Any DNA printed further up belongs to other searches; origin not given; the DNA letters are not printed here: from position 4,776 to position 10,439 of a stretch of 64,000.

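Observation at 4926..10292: One-polypeptide signalling cascade: Ser/Thr kinase - STAND NTPase - TPR - GAF - sigma-54 activator - HTH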

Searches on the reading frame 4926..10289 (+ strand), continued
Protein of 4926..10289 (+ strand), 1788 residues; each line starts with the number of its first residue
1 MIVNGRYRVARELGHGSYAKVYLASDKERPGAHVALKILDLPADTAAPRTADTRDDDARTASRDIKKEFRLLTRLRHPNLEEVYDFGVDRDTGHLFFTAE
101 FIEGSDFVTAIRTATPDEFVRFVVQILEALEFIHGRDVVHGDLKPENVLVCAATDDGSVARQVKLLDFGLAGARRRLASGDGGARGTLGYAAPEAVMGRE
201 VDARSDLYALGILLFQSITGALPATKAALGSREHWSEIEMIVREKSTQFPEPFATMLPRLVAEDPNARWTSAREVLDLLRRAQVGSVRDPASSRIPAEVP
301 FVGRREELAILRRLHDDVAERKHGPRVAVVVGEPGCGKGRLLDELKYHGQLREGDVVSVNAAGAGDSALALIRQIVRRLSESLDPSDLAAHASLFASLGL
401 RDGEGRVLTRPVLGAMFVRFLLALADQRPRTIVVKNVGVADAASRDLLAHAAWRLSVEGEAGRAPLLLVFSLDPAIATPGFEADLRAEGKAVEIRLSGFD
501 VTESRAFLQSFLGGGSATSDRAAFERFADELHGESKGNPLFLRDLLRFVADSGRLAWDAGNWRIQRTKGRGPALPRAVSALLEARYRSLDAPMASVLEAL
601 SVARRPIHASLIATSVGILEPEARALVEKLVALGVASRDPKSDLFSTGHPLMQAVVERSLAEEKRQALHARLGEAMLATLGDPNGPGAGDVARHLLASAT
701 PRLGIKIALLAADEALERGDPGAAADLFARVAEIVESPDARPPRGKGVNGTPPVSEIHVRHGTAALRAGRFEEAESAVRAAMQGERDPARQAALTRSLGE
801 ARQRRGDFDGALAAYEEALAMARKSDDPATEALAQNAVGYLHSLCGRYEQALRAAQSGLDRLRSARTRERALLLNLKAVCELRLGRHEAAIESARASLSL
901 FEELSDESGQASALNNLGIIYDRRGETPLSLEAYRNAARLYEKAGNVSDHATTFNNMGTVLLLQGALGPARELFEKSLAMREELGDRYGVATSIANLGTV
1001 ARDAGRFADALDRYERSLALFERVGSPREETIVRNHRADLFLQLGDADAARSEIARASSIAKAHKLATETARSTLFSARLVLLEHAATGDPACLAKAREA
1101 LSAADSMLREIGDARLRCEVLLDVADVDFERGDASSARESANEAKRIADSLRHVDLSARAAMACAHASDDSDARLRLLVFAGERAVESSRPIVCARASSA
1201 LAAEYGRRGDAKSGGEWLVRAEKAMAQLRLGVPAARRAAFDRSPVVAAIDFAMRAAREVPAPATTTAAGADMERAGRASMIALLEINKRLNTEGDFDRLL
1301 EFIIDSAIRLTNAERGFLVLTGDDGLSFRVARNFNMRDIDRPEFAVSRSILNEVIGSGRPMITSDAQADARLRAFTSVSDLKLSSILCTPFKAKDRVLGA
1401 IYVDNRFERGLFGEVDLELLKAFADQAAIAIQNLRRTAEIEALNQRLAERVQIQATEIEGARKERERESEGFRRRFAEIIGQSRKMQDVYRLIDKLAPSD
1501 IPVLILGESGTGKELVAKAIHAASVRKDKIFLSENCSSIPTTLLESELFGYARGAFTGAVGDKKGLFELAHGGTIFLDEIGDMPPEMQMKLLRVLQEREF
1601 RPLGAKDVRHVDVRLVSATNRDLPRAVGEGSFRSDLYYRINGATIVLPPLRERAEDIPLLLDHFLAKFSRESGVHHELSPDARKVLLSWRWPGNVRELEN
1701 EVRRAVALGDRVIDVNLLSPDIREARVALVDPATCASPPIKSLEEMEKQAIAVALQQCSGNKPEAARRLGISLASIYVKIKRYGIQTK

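Call 35: find_encoding_contigs(protein=P0049, flank=8000, max_places=2)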
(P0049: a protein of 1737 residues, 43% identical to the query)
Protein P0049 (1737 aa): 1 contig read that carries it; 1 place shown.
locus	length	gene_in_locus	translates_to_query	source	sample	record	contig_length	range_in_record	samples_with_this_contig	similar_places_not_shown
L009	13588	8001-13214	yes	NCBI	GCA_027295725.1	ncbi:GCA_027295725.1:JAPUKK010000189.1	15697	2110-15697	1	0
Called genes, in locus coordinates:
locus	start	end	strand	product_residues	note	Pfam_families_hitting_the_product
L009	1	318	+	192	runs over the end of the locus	PF04542:Sigma70_r2, PF07638:Sigma70_ECF (weak), PF08281:Sigma70_r4_2, PF04545:Sigma70_r4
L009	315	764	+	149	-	PF13490:zf-HC2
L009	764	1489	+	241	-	PF16231:DUF4890 (faint)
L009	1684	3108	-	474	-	PF07394:DUF1501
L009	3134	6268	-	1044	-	PF08811:DUF1800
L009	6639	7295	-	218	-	-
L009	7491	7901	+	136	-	PF14489:QueF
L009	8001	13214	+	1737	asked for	PF00069:Pkinase, PF07714:PK_Tyr_Ser-Thr, PF13191:AAA_16, PF01590:GAF, PF13185:GAF_2, PF13492:GAF_3, PF00158:Sigma54_activat, PF14532:Sigma54_activ_2, +8 more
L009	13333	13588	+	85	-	?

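Call 36: find_encoding_contigs(protein=P0017, flank=8000, max_places=2)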
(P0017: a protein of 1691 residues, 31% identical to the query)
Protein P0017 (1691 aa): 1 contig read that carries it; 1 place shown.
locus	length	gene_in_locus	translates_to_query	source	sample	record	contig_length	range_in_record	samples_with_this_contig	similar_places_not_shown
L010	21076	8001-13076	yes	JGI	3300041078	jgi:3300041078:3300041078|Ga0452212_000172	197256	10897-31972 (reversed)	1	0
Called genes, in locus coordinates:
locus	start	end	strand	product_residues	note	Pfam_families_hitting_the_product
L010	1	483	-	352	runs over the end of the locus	-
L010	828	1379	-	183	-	-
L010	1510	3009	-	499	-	PF01882:DUF58, PF13519:VWA_2 (weak)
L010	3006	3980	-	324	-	PF20030:bpMoxR, PF07726:AAA_3, PF07728:AAA_5, PF17863:AAA_lid_2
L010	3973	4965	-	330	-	PF14258:DUF4350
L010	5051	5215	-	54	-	-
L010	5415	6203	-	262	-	PF01978:TrmB, PF12802:MarR_2 (weak), PF09339:HTH_IclR (faint)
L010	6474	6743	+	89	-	-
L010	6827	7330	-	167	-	PF13561:adh_short_C2 (weak)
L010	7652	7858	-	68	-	PF20095:DUF6485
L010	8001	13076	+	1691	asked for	PF00069:Pkinase, PF07714:PK_Tyr_Ser-Thr, PF13191:AAA_16, PF13424:TPR_12, PF01590:GAF, PF13185:GAF_2, PF13492:GAF_3, PF00158:Sigma54_activat, +13 more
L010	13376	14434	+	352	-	PF11104:PilM_2, PF14450:FtsA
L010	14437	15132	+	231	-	PF05137:PilN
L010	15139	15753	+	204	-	PF04350:PilO, PF10741:T2SSM_b (weak)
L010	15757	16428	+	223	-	-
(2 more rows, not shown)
